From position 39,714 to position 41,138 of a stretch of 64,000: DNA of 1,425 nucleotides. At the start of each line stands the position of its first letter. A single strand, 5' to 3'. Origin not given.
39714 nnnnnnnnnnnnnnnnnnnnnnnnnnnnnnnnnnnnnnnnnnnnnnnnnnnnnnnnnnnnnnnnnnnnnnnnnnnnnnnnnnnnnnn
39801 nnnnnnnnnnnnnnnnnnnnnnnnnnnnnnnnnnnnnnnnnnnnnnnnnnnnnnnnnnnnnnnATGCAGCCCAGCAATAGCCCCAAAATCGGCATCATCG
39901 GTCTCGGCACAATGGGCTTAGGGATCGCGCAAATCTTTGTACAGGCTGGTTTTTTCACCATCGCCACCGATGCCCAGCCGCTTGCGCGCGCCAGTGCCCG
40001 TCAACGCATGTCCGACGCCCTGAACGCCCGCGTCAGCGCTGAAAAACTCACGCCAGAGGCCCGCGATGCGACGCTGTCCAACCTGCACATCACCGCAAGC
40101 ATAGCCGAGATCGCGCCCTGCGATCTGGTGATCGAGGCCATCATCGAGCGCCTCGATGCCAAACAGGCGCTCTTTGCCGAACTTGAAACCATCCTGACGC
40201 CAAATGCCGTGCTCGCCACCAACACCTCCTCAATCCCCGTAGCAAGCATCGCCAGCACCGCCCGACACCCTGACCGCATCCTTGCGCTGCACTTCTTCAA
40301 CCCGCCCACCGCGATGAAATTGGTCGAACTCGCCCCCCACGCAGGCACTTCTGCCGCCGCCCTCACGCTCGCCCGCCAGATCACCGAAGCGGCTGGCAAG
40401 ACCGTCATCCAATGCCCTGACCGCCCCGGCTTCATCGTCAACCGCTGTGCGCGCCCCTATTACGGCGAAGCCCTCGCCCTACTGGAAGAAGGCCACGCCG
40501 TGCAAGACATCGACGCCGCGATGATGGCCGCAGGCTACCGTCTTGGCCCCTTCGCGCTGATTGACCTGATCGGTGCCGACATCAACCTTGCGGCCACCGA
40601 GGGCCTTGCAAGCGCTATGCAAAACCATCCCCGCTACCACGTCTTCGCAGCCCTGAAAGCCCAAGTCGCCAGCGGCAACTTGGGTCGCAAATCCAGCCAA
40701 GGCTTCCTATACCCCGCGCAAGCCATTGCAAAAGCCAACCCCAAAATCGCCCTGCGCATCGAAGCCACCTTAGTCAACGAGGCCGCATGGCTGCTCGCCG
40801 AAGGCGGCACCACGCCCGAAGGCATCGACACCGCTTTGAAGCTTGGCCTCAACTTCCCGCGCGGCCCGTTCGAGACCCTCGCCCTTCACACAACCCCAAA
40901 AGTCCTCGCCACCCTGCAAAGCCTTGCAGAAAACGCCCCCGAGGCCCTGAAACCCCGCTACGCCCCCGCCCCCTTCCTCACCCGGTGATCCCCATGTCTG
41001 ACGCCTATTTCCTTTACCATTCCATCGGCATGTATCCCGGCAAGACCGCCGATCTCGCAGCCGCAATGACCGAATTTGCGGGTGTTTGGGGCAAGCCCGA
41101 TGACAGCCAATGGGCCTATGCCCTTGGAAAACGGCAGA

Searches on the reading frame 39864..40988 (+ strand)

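Call 68: search_protein_families(library=pfam, proteins=[window:39864-40988:+], max_evalue=0.00001)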
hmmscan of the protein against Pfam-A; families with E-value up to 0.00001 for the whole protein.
window:39864-40988:+ (374 aa): 2 families
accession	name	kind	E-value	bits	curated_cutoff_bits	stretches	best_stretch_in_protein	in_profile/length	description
PF02737.24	3HCDH_N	-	2.7e-53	181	22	1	8-186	1-179/180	3-hydroxyacyl-CoA dehydrogenase, NAD binding domain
PF00725.27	3HCDH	-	2.1e-35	121.5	22.1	2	189-282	1-95/97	3-hydroxyacyl-CoA dehydrogenase, C-terminal domain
